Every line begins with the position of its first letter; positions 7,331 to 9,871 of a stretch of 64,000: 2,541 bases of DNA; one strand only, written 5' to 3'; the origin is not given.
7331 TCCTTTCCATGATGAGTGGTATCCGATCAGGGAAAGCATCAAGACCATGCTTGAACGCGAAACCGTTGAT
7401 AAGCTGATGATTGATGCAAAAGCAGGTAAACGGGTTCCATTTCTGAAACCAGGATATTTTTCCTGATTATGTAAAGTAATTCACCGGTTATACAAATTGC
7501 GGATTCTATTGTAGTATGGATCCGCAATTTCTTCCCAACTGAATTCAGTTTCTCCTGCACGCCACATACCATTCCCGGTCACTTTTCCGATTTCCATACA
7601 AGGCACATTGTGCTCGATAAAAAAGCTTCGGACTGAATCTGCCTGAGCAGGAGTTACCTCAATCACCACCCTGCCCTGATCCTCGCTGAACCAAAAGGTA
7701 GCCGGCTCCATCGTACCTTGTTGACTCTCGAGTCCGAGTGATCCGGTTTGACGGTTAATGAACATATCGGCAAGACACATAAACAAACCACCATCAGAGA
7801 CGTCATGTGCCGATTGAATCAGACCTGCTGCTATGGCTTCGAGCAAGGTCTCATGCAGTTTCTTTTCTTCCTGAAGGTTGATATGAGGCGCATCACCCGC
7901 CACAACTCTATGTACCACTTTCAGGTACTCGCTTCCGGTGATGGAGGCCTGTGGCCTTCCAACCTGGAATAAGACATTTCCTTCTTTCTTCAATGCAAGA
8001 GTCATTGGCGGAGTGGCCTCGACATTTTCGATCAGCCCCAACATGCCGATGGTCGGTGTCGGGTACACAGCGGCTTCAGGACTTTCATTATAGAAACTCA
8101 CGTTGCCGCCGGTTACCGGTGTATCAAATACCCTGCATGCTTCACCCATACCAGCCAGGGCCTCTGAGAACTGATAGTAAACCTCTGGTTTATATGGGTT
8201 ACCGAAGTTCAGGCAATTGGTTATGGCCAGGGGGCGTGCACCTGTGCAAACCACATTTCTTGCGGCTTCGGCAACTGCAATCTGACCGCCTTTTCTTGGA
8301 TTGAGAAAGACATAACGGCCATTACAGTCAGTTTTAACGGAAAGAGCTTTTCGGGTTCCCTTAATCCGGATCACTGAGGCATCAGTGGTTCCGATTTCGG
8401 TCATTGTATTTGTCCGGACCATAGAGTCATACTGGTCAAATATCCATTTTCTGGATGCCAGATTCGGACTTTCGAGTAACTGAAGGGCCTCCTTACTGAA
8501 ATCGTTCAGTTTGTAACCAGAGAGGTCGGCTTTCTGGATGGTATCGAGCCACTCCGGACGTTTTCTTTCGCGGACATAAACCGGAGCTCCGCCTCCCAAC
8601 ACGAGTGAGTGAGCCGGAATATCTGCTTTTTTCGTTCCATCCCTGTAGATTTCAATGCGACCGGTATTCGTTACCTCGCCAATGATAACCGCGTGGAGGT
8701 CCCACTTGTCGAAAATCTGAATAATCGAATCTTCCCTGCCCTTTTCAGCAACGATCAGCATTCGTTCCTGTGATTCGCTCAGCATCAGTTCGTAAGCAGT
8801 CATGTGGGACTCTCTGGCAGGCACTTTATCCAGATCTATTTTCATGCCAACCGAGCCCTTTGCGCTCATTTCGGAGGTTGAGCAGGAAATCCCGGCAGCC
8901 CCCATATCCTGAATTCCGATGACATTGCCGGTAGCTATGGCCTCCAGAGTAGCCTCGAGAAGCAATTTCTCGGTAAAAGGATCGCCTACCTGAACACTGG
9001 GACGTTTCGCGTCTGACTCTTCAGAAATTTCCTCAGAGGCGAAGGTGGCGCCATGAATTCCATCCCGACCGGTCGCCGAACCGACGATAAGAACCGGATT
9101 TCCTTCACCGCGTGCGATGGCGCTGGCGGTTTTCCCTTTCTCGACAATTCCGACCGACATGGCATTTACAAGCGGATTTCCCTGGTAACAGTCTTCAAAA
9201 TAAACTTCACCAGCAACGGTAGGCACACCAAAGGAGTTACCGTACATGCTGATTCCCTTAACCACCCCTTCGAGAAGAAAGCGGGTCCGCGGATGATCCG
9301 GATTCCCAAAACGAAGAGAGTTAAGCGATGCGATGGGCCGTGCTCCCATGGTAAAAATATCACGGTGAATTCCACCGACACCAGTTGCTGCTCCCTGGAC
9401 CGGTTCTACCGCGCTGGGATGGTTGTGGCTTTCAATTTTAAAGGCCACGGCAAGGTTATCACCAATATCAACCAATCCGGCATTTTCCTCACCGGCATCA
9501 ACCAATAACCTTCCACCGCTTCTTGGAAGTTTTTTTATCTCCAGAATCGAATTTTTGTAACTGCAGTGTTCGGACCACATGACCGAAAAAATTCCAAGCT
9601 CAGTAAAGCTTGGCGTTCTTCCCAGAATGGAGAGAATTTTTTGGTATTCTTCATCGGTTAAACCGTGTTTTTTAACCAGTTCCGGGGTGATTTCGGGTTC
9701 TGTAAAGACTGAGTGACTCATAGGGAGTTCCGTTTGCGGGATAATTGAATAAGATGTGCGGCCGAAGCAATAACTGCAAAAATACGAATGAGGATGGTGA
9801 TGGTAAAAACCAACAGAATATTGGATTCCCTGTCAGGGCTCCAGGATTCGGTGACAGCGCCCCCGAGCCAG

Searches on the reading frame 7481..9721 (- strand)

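Call 26: search_protein_families(library=ncbifam, proteins=[window:7481-9721:-], max_evalue=1e-10)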
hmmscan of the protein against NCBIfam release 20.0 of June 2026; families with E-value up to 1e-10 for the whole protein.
window:7481-9721:- (746 aa): 9 families
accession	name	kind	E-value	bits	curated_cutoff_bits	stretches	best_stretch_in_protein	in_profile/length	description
NF002290.1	PRK01213.1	equivalog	6.2e-298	990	648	1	21-741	1-720/723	phosphoribosylformylglycinamidine synthase subunit PurL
TIGR01736.1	FGAM_synth_II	equivalog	4.4e-265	881.5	525.75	1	21-740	1-714/718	phosphoribosylformylglycinamidine synthase subunit PurL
NF010690.0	PRK14090.1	equivalog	2.3e-132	442.4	1047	1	28-572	5-508/601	phosphoribosylformylglycinamidine synthase subunit PurL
NF003672.0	PRK05297.1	equivalog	1.4e-47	162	783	1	91-717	286-958/1290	phosphoribosylformylglycinamidine synthase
TIGR01857.1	FGAM-synthase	equivalog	3.2e-41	140.9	1057.05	1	90-745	312-947/1239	phosphoribosylformylglycinamidine synthase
TIGR01735.1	FGAM_synt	equivalog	1.5e-35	122.1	1123.05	1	88-715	285-970/1307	phosphoribosylformylglycinamidine synthase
TIGR01739.1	tegu_FGAM_synt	hypoth_equivalog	1.6e-20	72.8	716.1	1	472-718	609-853/1206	herpesvirus tegument protein/v-FGAM-synthase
TIGR03267.1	methan_mark_2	hypoth_equivalog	2.4e-18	66.3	365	0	68-364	35-309/323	methanogenesis marker 2 protein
TIGR04049.1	AIR_rel_sll0787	hypoth_equivalog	1.8e-14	53.5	321.3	0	447-718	45-294/318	sll0787 family AIR synthase-like protein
